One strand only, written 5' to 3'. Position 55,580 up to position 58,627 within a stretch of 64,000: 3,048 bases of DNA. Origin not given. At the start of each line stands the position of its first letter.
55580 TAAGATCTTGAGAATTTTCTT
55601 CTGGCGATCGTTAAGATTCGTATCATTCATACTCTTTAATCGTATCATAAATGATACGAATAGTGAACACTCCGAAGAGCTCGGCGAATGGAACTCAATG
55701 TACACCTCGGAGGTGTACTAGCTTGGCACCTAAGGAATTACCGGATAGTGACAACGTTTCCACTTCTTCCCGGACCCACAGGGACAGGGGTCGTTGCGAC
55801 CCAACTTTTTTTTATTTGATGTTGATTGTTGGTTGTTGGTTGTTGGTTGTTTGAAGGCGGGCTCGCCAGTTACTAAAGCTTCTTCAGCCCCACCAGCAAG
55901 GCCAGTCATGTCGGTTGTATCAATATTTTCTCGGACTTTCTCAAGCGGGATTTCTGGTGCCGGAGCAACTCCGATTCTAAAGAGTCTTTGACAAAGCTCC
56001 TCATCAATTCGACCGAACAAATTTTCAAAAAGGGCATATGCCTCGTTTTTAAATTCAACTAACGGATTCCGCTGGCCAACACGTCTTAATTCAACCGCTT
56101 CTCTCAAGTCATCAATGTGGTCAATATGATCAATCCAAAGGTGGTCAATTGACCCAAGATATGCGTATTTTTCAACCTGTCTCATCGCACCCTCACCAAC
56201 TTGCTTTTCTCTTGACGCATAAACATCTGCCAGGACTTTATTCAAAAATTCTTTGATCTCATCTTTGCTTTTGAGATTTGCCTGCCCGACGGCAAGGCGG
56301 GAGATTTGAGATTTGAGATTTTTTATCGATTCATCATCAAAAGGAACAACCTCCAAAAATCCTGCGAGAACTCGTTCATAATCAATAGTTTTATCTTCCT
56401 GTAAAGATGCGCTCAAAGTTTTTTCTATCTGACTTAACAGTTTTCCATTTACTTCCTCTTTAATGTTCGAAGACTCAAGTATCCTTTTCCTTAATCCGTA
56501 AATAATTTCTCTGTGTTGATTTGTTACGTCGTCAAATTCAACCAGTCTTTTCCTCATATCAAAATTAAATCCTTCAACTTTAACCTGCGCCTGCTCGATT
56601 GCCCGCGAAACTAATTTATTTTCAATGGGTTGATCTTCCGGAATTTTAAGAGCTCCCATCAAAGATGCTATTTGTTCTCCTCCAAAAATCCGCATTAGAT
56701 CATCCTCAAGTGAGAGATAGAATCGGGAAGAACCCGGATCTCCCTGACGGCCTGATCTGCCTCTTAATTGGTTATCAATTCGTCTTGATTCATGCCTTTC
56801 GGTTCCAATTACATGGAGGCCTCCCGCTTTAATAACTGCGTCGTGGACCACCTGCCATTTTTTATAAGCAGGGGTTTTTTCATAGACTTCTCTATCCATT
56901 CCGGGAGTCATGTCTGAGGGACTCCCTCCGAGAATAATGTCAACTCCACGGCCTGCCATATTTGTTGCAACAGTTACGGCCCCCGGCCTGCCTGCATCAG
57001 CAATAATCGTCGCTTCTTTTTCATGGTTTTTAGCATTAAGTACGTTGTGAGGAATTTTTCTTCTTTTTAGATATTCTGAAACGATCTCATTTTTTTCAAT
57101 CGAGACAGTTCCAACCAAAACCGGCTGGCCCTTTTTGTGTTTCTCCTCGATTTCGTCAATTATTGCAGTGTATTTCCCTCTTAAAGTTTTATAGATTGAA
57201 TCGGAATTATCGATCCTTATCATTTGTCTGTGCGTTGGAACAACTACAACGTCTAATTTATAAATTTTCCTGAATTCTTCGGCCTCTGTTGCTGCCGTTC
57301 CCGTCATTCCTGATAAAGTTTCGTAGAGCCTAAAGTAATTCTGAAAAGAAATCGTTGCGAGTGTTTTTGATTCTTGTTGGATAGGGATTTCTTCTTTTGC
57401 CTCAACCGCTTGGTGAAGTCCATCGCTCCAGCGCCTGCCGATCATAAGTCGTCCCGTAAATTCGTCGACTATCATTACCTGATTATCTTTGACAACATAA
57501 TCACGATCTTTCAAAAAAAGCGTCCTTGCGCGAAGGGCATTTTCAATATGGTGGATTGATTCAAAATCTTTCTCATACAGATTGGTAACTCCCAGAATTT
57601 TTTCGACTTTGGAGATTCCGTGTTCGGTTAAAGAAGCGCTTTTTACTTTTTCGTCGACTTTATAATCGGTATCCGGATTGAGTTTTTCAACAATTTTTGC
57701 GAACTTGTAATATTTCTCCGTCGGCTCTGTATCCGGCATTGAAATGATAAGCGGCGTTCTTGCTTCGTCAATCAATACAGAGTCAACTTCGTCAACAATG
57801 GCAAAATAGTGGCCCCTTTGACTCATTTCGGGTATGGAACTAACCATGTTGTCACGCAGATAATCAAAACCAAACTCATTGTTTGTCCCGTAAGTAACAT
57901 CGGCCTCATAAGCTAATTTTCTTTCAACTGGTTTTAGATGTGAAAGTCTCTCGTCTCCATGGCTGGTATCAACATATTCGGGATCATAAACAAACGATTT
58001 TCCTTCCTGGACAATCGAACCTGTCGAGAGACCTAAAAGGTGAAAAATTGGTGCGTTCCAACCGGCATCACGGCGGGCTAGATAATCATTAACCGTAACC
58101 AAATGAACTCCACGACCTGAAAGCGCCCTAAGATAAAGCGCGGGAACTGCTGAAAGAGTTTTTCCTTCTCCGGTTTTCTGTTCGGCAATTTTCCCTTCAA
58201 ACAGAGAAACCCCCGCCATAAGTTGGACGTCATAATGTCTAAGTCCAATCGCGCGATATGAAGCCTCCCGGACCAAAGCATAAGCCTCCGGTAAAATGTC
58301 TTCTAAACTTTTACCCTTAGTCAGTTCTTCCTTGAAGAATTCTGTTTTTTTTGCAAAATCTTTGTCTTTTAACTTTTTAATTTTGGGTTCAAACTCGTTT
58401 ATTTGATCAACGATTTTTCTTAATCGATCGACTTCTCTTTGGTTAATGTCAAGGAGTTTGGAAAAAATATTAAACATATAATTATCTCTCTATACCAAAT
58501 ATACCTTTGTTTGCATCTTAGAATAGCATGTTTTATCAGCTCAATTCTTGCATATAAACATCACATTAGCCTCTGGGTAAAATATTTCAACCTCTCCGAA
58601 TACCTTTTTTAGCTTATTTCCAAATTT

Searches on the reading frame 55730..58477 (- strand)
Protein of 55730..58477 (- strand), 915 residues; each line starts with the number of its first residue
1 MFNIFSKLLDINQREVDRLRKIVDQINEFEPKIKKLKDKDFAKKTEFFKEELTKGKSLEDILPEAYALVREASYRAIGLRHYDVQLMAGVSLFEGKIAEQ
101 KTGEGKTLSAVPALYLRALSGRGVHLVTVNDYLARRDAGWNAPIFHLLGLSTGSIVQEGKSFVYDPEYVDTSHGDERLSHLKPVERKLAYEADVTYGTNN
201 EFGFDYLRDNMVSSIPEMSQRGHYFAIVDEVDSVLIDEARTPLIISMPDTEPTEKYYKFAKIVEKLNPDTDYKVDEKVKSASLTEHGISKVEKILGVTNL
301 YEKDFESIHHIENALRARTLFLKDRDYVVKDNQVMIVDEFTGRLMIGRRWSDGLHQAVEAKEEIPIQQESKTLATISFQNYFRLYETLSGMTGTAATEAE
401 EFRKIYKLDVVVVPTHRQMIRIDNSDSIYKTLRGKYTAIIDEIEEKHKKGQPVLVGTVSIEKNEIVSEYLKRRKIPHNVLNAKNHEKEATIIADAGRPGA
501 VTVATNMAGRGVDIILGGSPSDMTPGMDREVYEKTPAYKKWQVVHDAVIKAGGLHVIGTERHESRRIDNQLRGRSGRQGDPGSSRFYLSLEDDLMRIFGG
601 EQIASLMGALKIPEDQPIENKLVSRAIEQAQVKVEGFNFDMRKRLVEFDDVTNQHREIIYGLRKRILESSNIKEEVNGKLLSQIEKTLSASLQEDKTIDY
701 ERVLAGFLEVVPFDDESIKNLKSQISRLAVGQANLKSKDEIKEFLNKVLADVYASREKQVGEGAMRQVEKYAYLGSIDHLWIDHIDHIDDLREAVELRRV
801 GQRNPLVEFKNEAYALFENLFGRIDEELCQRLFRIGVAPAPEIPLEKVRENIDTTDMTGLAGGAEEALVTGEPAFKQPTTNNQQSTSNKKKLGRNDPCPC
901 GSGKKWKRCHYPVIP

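Call 16: find_related_loci(query=window:55730-58477:-, collection=genome_contigs, flank=10000)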
Query window:55730-58477:- (915 aa) in genome_contigs; peptide patterns used: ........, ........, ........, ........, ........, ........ (x = any residue, [..] = any of these).
600 stretches matched a pattern (row limit reached: there are more); 600 encode a relative of the query (tblastn E <= 1e-3); the best 80 are kept; 80 distinct loci.
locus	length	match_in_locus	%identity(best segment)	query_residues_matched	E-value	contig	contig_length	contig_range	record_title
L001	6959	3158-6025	54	1-912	0e+0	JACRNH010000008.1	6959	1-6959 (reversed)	MAG: Candidatus Collierbacteria bacterium isolate NC_groundwater_1930_Pr3_S-0.2um_42_7 scaffold_176516, whole genome sho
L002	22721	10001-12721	53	1-912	0e+0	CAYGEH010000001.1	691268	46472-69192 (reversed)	MAG TPA_asm: uncultured Gammaproteobacteria bacterium isolate ERP113451_co2_205 genome assembly, contig: NODE_1_length_6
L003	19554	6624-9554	50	1-909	0e+0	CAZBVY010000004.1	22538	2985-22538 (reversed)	MAG TPA_asm: uncultured Pseudomonadales bacterium isolate binchicken_co212_140 genome assembly, contig: NODE_3196_length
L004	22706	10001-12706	51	1-910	0e+0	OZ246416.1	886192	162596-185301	MAG: uncultured Gammaproteobacteria bacterium isolate binchicken_co266_193 genome assembly, chromosome: 1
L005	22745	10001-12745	49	4-910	0e+0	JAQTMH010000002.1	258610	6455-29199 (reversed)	MAG: Patescibacteria group bacterium isolate STA_36 NODE_85_length_258610_cov_5.218262_Sandtown_A, whole genome shotgun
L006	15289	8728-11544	50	10-910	0e+0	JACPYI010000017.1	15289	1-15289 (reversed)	MAG: Candidatus Sungiibacteriota bacterium isolate NC_groundwater_859_Pr1_B-0.1um_51_34 Montesol18_Bp1_scaffold_584750,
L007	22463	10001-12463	51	3-909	0e+0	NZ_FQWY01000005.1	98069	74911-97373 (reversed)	Thermosyntropha lipolytica DSM 11003, whole genome shotgun sequence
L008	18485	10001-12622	50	1-909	0e+0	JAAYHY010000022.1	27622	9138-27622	MAG: Bacillota bacterium isolate AS09scLD_416 57904_AS09, whole genome shotgun sequence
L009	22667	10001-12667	51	3-911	0e+0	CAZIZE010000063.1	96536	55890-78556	MAG TPA_asm: uncultured bacterium isolate binchicken_co219_16 genome assembly, contig: k141_15139, whole genome shotgun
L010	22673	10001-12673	49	1-909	0e+0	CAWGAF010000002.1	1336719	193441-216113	MAG: uncultured Chloroflexia bacterium isolate MFD04408.bin.2.19 genome assembly, contig: contig_36051, whole genome sho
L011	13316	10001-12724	49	1-911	0e+0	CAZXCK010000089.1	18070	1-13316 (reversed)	MAG TPA_asm: uncultured Anaerolineaceae bacterium isolate SRP332253_co1_196 genome assembly, contig: NODE_5031_length_18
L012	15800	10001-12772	49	1-909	0e+0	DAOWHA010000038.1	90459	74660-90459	MAG TPA_asm: bacterium isolate CSMAG_2005 CSMAG_2005_k141_148215_length_90459_cov_10.2795, whole genome shotgun sequence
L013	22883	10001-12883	46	1-915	0e+0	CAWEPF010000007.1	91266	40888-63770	MAG: uncultured Chloroflexia bacterium isolate MFD02242.bin.2.244 genome assembly, contig: contig_46378, whole genome sh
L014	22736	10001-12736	48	12-911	0e+0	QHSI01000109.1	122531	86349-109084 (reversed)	MAG: Candidatus Rokuibacteriota bacterium isolate AR34 14_0903_05_40cm_scaffold_298_curated, whole genome shotgun sequen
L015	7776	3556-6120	50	12-902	0e+0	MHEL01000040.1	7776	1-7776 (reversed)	MAG: Nitrospirae bacterium RBG_19FT_COMBO_42_15 rbg_19ft_combo_scaffold_17957, whole genome shotgun sequence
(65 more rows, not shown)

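Call 18: find_homologous_proteins(query=window:55730-58477:-, max_evalue=1e-100)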
Query window:55730-58477:- (915 aa): 8000 proteins with E <= 1e-100 among 8000 candidates; the best 120 are listed.
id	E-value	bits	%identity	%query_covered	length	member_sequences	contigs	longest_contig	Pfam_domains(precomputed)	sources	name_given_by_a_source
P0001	0.0e+0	1577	77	100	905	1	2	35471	PF07517.21,PF07516.19,PF21090.4,PF02810.22,PF01043.27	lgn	-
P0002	0.0e+0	1572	77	100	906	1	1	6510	PF07517.21,PF07516.19,PF21090.4,PF02810.22,PF01043.27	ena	-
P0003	0.0e+0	1571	76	100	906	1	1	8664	PF07517.21,PF07516.19,PF21090.4,PF02810.22,PF01043.27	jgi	-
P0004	0.0e+0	1561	76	100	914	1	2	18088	PF07517.21,PF07516.19,PF21090.4,PF01043.27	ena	-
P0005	0.0e+0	1558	75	100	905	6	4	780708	PF07517.21,PF07516.19,PF21090.4,PF02810.22,PF01043.27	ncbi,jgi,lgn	ncbi:MAG: preprotein translocase subunit SecA [Candidatus Microgenomates bacterium]|jgi:preprotein t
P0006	0.0e+0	1557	76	99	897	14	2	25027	PF07517.21,PF07516.19,PF21090.4,PF02810.22,PF01043.27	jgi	-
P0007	0.0e+0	1553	75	100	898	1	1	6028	PF07517.21,PF07516.19,PF21090.4,PF02810.22,PF01043.27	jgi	jgi:preprotein translocase subunit SecA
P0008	0.0e+0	1552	75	99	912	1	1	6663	PF07517.21,PF07516.19,PF21090.4,PF02810.22,PF01043.27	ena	-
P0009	0.0e+0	1551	74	100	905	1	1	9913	PF07517.21,PF07516.19,PF21090.4,PF02810.22,PF01043.27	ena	-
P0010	0.0e+0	1551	75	100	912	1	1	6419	PF07517.21,PF07516.19,PF21090.4,PF01043.27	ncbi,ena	ncbi:MAG: preprotein translocase subunit SecA [Patescibacteria group bacterium]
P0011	0.0e+0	1551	75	100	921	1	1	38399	PF07517.21,PF07516.19,PF21090.4,PF02810.22,PF01043.27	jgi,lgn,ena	-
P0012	0.0e+0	1550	75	100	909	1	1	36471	PF07517.21,PF07516.19,PF21090.4,PF02810.22,PF01043.27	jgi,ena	-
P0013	0.0e+0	1550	76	100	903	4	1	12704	PF07517.21,PF07516.19,PF21090.4,PF02810.22,PF01043.27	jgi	-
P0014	0.0e+0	1547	74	100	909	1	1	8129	PF07517.21,PF07516.19,PF21090.4,PF02810.22,PF01043.27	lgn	-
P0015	0.0e+0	1537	74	100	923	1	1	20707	PF07517.21,PF07516.19,PF21090.4,PF02810.22,PF01043.27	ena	-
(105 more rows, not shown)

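Call 23: find_encoding_contigs(protein=P0001, flank=10000, max_places=3)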
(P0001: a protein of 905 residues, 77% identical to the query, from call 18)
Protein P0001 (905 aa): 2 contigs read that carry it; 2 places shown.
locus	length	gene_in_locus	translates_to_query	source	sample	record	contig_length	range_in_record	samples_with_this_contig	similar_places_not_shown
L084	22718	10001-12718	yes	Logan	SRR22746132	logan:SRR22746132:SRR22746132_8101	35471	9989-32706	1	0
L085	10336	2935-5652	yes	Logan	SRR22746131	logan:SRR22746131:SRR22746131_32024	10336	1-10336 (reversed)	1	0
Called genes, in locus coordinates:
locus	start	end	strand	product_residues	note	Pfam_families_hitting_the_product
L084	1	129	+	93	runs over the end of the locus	-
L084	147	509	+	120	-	-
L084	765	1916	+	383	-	PF14072:DndB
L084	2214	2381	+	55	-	-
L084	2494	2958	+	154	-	PF03449:GreA_GreB_N, PF01272:GreA_GreB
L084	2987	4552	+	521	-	PF01921:tRNA-synt_1f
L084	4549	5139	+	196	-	PF01966:HD (weak)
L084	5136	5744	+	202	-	PF01725:Ham1p_like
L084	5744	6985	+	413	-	PF02403:Seryl_tRNA_N, PF00587:tRNA-synt_2b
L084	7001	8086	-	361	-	PF01757:Acyl_transf_3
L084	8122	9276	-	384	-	PF05496:RuvB_N, PF00158:Sigma54_activat (faint), PF00004:AAA, PF07728:AAA_5 (faint), PF13173:AAA_14 (weak), PF20720:nSTAND3, PF16193:AAA_assoc_2, PF12002:MgsA_C, +1 more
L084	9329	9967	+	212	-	PF01564:Spermine_synth (weak), PF13847:Methyltransf_31 (weak)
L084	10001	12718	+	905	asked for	PF07517:SecA_DEAD, PF01043:SecA_PP_bind, PF21090:P-loop_SecA, PF07516:SecA_SW, PF02810:SEC-C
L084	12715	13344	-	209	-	PF18914:DUF5666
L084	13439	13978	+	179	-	PF04542:Sigma70_r2, PF04545:Sigma70_r4, PF08281:Sigma70_r4_2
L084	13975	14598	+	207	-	PF18915:DUF5667 (weak)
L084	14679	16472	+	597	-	PF13522:GATase_6, PF13537:GATase_7, PF00733:Asn_synthase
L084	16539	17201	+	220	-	PF13399:LytR_C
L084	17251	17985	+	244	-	-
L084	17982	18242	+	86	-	-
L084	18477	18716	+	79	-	-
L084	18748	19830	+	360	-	PF03462:PCRF, PF00472:RF-1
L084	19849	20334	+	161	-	-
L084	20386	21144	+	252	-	PF00005:ABC_tran, PF13304:AAA_21 (faint)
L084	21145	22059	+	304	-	PF18075:FtsX_ECD, PF02687:FtsX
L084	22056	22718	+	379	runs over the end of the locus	PF01551:Peptidase_M23 (faint)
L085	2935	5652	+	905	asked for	PF07517:SecA_DEAD, PF01043:SecA_PP_bind, PF21090:P-loop_SecA, PF07516:SecA_SW, PF02810:SEC-C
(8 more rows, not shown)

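Call 24: find_encoding_contigs(protein=P0005, flank=10000, max_places=3)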
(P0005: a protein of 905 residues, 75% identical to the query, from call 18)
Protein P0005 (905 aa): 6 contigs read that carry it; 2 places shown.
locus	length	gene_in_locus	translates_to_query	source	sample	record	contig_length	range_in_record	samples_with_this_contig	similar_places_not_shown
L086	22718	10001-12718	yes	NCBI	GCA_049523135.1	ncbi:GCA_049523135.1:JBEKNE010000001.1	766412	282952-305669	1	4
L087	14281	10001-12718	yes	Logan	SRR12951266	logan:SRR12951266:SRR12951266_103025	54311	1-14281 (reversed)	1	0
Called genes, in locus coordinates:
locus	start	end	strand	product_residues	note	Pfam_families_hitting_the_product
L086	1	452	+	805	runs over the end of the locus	PF02190:LON_substr_bdg, PF00004:AAA, PF07728:AAA_5, PF22667:Lon_lid, PF05362:Lon_C, PF13541:ChlI (weak)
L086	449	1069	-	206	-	PF04294:VanW (weak)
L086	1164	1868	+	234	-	PF03734:YkuD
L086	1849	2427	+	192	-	-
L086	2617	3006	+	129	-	-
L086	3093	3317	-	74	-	PF07927:HicA_toxin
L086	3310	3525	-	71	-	PF24113:DUF7387 (weak)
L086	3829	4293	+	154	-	PF03449:GreA_GreB_N, PF01272:GreA_GreB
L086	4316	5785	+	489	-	PF01336:tRNA_anti-codon, PF00152:tRNA-synt_2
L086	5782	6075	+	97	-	-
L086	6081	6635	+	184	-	PF01966:HD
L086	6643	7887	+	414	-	PF02403:Seryl_tRNA_N, PF00587:tRNA-synt_2b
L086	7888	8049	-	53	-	-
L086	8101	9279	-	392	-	PF05496:RuvB_N, PF00158:Sigma54_activat (faint), PF00004:AAA, PF07728:AAA_5, PF13173:AAA_14 (weak), PF20720:nSTAND3 (weak), PF16193:AAA_assoc_2, PF12002:MgsA_C, +1 more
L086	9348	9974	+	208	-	PF01564:Spermine_synth, PF13847:Methyltransf_31, PF13649:Methyltransf_25 (weak)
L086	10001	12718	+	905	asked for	PF07517:SecA_DEAD, PF01043:SecA_PP_bind, PF21090:P-loop_SecA, PF07516:SecA_SW, PF02810:SEC-C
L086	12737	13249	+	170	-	PF00254:FKBP_C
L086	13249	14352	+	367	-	PF01702:TGT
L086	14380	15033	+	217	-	PF13399:LytR_C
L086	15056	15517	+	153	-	-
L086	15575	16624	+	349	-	PF03462:PCRF, PF00472:RF-1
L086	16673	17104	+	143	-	-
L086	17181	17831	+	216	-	PF20720:nSTAND3 (faint), PF00005:ABC_tran, PF13304:AAA_21 (faint)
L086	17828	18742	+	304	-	PF18075:FtsX_ECD, PF02687:FtsX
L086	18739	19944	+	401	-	PF24568:CC_PcsB (weak)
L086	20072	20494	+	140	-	PF04892:VanZ-LLP1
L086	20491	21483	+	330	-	PF01073:3Beta_HSD, PF01370:Epimerase, PF02719:Polysacc_synt_2, PF04321:RmlD_sub_bind, PF07993:NAD_binding_4 (faint), PF13460:NAD_binding_10 (weak), PF16363:GDP_Man_Dehyd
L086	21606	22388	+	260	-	PF00188:CAP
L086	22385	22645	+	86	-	-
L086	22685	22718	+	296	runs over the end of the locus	PF00483:NTP_transferase, PF12804:NTP_transf_3 (weak)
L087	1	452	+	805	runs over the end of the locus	PF02190:LON_substr_bdg, PF00004:AAA, PF07728:AAA_5, PF22667:Lon_lid, PF05362:Lon_C, PF13541:ChlI (weak)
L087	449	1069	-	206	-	PF04294:VanW (weak)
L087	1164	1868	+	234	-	PF03734:YkuD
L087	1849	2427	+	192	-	-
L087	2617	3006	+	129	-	-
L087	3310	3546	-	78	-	PF24113:DUF7387 (weak)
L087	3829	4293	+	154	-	PF03449:GreA_GreB_N, PF01272:GreA_GreB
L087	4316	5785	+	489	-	PF01336:tRNA_anti-codon, PF00152:tRNA-synt_2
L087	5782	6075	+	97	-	-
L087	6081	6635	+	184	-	PF01966:HD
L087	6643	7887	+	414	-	PF02403:Seryl_tRNA_N, PF00587:tRNA-synt_2b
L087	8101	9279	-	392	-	PF05496:RuvB_N, PF00158:Sigma54_activat (faint), PF00004:AAA, PF07728:AAA_5, PF13173:AAA_14 (weak), PF20720:nSTAND3 (weak), PF16193:AAA_assoc_2, PF12002:MgsA_C, +1 more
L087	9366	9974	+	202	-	PF01564:Spermine_synth, PF13649:Methyltransf_25 (weak), PF13847:Methyltransf_31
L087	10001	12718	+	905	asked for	PF07517:SecA_DEAD, PF01043:SecA_PP_bind, PF21090:P-loop_SecA, PF07516:SecA_SW, PF02810:SEC-C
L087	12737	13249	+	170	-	PF00254:FKBP_C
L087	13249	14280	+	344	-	?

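Call 48: find_encoding_contigs(protein=P0004, flank=10000, max_places=2)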
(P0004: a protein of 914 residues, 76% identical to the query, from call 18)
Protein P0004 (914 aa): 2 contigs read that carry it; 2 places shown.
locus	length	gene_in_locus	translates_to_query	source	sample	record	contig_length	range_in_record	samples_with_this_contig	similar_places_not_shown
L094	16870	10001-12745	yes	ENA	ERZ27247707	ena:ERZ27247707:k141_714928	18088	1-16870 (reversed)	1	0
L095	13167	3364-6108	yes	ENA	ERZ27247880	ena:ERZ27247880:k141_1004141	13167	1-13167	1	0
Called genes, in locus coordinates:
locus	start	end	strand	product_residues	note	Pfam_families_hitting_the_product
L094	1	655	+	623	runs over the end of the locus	?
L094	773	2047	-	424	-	-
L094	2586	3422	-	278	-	PF01209:Ubie_methyltran (faint), PF13489:Methyltransf_23, PF13847:Methyltransf_31 (weak), PF08241:Methyltransf_11, PF08242:Methyltransf_12 (weak), PF13649:Methyltransf_25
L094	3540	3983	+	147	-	PF03449:GreA_GreB_N, PF01272:GreA_GreB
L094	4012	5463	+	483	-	PF01336:tRNA_anti-codon, PF00152:tRNA-synt_2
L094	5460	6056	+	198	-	PF01966:HD (weak)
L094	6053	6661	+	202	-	PF01725:Ham1p_like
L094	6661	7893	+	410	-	PF02403:Seryl_tRNA_N, PF00587:tRNA-synt_2b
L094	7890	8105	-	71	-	-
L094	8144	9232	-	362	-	PF00158:Sigma54_activat (faint), PF05496:RuvB_N, PF14532:Sigma54_activ_2 (faint), PF13173:AAA_14 (weak), PF20720:nSTAND3 (weak), PF00004:AAA, PF16193:AAA_assoc_2, PF12002:MgsA_C, +2 more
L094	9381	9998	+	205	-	PF01564:Spermine_synth (weak), PF13649:Methyltransf_25 (weak)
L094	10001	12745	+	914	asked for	PF07517:SecA_DEAD, PF01043:SecA_PP_bind, PF21090:P-loop_SecA, PF07516:SecA_SW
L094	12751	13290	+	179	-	PF09335:VTT_dom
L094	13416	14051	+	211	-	PF13399:LytR_C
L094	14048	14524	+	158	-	-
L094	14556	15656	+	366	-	PF03462:PCRF, PF00472:RF-1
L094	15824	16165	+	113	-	-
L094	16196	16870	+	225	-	?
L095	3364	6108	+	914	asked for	PF07517:SecA_DEAD, PF01043:SecA_PP_bind, PF21090:P-loop_SecA, PF07516:SecA_SW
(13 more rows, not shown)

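Call 49: find_encoding_contigs(protein=P0011, flank=10000, max_places=2)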
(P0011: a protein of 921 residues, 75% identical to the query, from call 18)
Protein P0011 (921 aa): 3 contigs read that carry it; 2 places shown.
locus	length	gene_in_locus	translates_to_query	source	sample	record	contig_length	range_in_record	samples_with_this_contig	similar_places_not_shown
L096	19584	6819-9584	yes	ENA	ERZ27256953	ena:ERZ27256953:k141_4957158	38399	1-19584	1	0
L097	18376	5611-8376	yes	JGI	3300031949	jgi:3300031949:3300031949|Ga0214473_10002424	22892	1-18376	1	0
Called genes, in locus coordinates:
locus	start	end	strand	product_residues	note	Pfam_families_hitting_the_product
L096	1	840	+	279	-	?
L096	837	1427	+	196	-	PF01966:HD (faint)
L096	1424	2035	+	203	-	PF01725:Ham1p_like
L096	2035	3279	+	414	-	PF02403:Seryl_tRNA_N, PF00587:tRNA-synt_2b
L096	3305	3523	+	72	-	-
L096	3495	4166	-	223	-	PF08713:DNA_alkylation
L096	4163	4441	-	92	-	PF03477:ATP-cone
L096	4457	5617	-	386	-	PF05496:RuvB_N, PF00004:AAA, PF07728:AAA_5 (faint), PF13401:AAA_22 (faint), PF20720:nSTAND3 (weak), PF16193:AAA_assoc_2, PF12002:MgsA_C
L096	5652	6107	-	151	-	-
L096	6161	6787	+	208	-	PF01564:Spermine_synth, PF13847:Methyltransf_31 (weak), PF13649:Methyltransf_25 (weak)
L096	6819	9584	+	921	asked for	PF07517:SecA_DEAD, PF01043:SecA_PP_bind, PF21090:P-loop_SecA, PF07516:SecA_SW, PF02810:SEC-C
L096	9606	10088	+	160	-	-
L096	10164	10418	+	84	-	PF02604:PhdYeFM_antitox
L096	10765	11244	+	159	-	PF00254:FKBP_C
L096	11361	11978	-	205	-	PF00293:NUDIX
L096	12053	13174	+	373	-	PF07690:MFS_1 (weak)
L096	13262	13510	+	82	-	PF02604:PhdYeFM_antitox (weak)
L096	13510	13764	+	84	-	PF05016:ParE_toxin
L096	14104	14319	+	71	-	-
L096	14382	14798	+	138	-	-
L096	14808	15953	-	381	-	PF04542:Sigma70_r2, PF04539:Sigma70_r3, PF04545:Sigma70_r4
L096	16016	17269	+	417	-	-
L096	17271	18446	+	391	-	PF01702:TGT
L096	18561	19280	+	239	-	-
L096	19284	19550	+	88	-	-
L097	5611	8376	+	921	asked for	PF07517:SecA_DEAD, PF01043:SecA_PP_bind, PF21090:P-loop_SecA, PF07516:SecA_SW, PF02810:SEC-C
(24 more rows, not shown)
